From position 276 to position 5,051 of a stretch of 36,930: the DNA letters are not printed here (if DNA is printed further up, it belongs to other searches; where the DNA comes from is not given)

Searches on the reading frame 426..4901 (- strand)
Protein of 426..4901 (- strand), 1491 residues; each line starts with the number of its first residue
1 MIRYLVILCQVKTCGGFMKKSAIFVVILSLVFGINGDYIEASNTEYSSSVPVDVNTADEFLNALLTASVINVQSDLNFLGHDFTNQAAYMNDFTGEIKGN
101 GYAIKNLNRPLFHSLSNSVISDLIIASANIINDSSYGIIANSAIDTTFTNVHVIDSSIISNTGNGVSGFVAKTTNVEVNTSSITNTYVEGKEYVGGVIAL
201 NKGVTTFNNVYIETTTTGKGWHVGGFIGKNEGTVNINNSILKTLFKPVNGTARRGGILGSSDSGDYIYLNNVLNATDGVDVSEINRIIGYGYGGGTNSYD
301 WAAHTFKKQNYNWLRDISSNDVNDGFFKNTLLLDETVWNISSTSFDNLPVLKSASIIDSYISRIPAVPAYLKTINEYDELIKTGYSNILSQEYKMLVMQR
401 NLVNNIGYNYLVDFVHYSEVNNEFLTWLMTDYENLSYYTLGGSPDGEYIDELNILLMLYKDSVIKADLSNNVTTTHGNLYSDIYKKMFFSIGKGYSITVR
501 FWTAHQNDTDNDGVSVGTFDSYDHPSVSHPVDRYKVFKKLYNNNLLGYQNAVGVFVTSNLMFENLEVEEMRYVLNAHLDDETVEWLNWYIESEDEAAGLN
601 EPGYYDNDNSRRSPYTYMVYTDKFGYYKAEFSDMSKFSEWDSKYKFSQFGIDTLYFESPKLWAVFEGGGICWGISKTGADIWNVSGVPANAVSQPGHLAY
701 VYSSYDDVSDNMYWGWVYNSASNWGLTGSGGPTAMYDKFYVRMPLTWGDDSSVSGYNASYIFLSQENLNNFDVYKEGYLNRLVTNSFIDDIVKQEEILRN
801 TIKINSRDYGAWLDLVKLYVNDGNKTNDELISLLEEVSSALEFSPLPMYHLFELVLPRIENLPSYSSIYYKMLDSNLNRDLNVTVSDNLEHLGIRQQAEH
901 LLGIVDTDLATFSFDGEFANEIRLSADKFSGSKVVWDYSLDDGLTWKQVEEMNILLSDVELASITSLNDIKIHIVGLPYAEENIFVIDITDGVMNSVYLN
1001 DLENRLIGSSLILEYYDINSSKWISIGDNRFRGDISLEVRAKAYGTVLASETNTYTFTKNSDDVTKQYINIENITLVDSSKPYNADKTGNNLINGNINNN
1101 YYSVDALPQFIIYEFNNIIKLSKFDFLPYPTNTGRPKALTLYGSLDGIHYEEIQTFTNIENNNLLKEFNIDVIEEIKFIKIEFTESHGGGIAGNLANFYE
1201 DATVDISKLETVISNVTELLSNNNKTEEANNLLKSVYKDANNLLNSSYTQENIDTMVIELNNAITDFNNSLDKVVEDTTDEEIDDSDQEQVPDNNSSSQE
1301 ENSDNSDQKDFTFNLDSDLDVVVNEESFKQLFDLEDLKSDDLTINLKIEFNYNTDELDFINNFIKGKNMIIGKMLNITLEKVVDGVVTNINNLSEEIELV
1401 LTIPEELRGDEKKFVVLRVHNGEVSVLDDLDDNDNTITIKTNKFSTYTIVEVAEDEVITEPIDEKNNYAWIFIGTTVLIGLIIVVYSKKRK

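Call 74: search_protein_families(library=pfam, proteins=[window:426-4901:-], max_evalue=0.00001)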
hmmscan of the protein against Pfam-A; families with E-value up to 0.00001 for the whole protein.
window:426-4901:- (1491 aa): 2 families
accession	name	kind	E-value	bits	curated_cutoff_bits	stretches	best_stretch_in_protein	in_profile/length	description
PF05342.19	Peptidase_M26_N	-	8.3e-09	35.5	27.7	1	85-153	174-248/250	M26 IgA1-specific Metallo-endopeptidase N-terminal region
PF00754.31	F5_F8_type_C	-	5.4e-08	33.5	28.2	1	1079-1190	4-120/127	F5/8 type C domain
